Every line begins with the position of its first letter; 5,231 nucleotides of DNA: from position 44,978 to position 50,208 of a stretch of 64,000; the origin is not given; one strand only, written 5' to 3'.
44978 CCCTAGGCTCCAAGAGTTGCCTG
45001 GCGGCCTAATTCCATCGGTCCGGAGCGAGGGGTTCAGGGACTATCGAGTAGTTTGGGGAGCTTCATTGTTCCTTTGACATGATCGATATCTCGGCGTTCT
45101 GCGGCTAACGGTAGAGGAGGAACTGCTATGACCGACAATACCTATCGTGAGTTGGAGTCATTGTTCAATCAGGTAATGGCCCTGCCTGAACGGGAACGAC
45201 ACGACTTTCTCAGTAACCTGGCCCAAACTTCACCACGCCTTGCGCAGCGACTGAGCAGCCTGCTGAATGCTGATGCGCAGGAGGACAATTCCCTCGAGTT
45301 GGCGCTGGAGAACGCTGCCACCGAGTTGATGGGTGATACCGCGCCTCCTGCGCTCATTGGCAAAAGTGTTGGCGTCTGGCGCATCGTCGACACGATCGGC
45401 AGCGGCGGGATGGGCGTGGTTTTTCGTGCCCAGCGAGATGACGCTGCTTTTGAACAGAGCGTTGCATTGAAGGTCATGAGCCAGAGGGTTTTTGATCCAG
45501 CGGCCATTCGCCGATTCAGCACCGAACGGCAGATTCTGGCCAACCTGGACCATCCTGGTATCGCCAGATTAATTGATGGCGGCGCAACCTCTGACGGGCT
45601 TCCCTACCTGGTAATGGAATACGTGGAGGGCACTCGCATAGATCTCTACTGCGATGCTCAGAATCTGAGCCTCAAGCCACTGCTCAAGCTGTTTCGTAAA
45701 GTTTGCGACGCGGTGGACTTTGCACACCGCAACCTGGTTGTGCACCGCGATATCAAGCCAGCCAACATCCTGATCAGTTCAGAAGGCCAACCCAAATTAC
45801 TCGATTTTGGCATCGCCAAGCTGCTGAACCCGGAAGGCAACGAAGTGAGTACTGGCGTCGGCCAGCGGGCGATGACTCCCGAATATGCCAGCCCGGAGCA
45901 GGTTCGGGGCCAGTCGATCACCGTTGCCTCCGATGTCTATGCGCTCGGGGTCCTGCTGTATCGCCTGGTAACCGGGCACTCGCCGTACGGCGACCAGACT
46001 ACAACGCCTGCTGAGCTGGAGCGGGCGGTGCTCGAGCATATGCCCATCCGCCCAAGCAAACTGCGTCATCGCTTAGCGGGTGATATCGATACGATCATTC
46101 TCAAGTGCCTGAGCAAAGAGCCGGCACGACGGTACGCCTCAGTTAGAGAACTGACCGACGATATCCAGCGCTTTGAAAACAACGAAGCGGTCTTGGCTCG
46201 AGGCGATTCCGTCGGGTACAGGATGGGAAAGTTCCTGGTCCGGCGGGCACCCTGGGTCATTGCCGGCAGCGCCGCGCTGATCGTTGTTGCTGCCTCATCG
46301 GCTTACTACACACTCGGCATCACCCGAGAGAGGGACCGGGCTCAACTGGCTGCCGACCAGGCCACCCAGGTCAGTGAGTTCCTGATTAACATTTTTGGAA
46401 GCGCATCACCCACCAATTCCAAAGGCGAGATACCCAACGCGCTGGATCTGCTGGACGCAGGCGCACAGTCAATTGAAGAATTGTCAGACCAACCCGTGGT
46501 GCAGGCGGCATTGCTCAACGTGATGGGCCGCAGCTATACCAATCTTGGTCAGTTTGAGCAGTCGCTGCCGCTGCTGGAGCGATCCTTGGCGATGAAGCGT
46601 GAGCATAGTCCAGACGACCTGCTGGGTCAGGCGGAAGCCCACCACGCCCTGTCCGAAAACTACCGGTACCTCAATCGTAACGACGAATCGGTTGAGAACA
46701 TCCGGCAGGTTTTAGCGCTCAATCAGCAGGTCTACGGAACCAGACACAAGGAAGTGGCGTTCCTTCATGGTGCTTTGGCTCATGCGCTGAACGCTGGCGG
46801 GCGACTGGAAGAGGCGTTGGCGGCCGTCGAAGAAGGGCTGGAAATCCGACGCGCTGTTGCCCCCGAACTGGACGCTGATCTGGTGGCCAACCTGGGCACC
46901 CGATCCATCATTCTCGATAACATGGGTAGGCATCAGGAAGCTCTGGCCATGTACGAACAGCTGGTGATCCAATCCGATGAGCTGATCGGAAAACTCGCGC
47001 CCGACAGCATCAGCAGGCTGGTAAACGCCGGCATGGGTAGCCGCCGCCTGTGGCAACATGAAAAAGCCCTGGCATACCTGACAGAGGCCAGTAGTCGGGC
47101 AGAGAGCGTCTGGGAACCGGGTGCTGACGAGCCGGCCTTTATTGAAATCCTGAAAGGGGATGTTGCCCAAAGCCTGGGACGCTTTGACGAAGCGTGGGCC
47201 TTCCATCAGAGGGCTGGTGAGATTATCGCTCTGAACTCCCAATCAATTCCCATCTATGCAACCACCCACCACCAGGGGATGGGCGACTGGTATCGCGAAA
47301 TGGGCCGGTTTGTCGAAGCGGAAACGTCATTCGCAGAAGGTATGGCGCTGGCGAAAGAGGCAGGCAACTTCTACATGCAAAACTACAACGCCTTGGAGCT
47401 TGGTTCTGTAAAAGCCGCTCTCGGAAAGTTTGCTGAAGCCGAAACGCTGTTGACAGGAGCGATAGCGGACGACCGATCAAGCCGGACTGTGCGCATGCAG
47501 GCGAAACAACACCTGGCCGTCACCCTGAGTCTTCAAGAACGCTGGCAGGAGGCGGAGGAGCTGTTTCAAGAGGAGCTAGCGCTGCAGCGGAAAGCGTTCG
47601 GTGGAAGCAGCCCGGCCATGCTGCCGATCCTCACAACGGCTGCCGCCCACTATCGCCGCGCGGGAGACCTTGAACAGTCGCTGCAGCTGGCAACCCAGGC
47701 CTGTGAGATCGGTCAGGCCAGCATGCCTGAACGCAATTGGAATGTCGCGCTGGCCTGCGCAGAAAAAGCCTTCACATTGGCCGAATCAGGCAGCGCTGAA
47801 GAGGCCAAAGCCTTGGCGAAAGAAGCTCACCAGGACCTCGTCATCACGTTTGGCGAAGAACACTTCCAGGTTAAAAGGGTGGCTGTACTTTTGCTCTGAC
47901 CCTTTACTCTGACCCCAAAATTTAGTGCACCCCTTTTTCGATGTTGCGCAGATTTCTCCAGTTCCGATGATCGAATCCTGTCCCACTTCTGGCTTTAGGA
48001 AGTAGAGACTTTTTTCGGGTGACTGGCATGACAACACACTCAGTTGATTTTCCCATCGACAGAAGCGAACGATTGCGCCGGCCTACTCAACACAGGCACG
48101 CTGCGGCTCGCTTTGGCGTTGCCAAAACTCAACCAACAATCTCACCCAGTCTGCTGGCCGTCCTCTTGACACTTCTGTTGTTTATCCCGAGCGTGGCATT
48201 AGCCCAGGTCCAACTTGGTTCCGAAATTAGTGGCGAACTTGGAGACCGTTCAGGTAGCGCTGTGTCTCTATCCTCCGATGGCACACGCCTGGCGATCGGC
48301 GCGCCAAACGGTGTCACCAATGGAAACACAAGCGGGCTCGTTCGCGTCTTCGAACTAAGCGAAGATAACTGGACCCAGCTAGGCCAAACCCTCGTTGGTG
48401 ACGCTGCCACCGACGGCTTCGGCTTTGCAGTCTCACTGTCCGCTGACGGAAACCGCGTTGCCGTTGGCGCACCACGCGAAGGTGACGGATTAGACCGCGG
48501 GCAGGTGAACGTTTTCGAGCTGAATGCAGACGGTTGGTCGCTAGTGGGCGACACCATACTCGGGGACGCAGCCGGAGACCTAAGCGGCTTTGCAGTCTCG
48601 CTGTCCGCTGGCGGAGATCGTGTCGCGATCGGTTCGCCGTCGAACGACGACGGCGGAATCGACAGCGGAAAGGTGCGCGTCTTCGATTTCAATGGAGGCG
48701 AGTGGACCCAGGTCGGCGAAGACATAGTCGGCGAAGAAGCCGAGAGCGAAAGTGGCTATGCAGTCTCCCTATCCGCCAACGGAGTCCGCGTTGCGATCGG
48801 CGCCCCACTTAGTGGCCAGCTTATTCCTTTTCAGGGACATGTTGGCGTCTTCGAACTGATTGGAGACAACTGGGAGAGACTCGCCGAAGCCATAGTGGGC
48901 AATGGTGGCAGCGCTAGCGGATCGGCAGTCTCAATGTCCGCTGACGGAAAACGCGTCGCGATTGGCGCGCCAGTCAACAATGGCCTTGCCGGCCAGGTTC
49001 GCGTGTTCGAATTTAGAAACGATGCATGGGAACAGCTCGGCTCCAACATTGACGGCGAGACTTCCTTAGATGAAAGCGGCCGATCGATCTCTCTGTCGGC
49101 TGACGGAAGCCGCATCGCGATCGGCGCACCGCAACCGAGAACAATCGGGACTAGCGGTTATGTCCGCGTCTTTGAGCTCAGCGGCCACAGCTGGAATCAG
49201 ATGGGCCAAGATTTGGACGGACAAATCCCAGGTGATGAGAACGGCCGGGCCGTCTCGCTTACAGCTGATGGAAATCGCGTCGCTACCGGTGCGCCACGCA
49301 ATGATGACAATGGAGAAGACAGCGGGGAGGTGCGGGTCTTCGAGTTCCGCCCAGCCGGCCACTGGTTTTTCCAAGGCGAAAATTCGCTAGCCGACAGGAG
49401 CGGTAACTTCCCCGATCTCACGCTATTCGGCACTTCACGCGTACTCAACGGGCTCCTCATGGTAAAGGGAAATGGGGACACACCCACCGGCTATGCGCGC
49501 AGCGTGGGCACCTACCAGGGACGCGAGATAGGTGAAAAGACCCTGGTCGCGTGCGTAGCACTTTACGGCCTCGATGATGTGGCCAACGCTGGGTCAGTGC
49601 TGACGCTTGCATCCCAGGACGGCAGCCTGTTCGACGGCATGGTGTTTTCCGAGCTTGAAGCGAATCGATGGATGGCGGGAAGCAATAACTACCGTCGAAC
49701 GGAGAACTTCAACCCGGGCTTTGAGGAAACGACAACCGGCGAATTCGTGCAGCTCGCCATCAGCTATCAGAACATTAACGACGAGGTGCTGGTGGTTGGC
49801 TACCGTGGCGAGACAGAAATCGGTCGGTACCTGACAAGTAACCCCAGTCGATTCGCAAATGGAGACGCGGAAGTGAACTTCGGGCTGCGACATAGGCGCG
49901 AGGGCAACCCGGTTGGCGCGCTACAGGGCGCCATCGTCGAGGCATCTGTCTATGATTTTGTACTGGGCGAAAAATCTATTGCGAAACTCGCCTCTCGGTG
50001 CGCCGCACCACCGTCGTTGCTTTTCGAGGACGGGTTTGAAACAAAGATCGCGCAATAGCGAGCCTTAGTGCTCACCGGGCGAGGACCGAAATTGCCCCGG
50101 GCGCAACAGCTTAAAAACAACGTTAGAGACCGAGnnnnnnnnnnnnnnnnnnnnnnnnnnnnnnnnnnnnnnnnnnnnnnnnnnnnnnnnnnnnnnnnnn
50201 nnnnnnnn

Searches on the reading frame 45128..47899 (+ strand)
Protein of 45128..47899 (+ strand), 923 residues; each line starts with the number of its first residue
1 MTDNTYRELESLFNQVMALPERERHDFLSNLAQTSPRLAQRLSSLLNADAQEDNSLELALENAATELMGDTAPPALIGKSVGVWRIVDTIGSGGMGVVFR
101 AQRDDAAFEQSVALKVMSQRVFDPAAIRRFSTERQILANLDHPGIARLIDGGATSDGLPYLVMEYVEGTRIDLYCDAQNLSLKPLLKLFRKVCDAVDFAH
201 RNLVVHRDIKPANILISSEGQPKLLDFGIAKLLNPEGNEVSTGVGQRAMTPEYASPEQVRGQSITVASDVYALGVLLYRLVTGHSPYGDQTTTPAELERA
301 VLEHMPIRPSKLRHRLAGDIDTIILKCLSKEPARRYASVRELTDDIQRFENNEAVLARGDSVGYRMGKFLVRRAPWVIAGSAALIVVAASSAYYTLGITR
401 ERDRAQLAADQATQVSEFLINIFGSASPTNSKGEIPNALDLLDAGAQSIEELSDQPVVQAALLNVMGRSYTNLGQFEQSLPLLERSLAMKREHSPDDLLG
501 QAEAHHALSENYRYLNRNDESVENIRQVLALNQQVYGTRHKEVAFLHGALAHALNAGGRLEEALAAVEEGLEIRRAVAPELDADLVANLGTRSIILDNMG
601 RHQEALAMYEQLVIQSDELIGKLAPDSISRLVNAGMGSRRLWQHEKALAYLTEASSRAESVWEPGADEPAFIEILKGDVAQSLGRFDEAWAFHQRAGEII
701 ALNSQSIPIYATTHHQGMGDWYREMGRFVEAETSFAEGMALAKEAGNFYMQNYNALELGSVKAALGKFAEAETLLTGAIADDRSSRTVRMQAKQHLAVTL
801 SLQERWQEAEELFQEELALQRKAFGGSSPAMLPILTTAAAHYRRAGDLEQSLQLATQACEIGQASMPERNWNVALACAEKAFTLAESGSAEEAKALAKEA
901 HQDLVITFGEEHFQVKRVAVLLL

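Call 90: search_protein_families(library=pfam, proteins=[window:45128-47899:+], max_evalue=0.0001)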
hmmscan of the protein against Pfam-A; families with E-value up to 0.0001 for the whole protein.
window:45128-47899:+ (923 aa): 13 families
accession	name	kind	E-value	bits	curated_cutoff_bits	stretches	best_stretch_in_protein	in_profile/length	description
PF00069.31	Pkinase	-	9.1e-48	163.4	31.7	1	86-337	3-253/263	Protein kinase domain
PF13424.12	TPR_12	-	1.1e-36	125.3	30.1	3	795-861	8-74/77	Tetratricopeptide repeat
PF07714.23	PK_Tyr_Ser-Thr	-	9.3e-35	120.6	23.1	1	86-336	3-249/258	Protein tyrosine and serine/threonine kinase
PF13374.12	TPR_10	-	3.3e-24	84.6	27.5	0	792-829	4-41/42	Tetratricopeptide repeat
PF07719.23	TPR_2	-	4.9e-16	57.9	27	0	502-533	1-32/34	Tetratricopeptide repeat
PF17874.7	TPR_MalT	-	3.1e-14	53.4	45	1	670-778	80-187/336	MalT-like TPR region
PF13176.12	TPR_7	-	6.5e-14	51.2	27.9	0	463-492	2-33/36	Tetratricopeptide repeat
PF13181.12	TPR_8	-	2.5e-11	43.2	25.7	0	502-534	1-33/34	Tetratricopeptide repeat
PF24885.1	TPR_NPHP3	-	6.1e-11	42.6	100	1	455-576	94-215/239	Nephrocystin-3 TPR domain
PF03109.22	ABC1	-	3.7e-08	33.2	22.9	1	160-235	144-219/244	ABC1 atypical kinase-like domain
PF00515.34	TPR_1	-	3.2e-07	30.3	27.8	0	461-491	2-32/34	Tetratricopeptide repeat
PF01636.29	APH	-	5.8e-06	26.7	23.2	0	199-231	165-198/239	Phosphotransferase enzyme family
PF13428.12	TPR_14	-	1e-05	26.1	23.5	0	756-790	5-39/44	Tetratricopeptide repeat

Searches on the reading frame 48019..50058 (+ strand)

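Call 90: search_protein_families(library=pfam, proteins=[window:48019-50058:+], max_evalue=0.0001)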
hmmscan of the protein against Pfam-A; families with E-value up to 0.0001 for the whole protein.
window:48019-50058:+ (679 aa): 1 family
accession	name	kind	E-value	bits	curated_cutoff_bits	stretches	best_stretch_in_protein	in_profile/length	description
PF14312.12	FG-GAP_2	-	5.8e-21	74.9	23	0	129-166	13-49/49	FG-GAP repeat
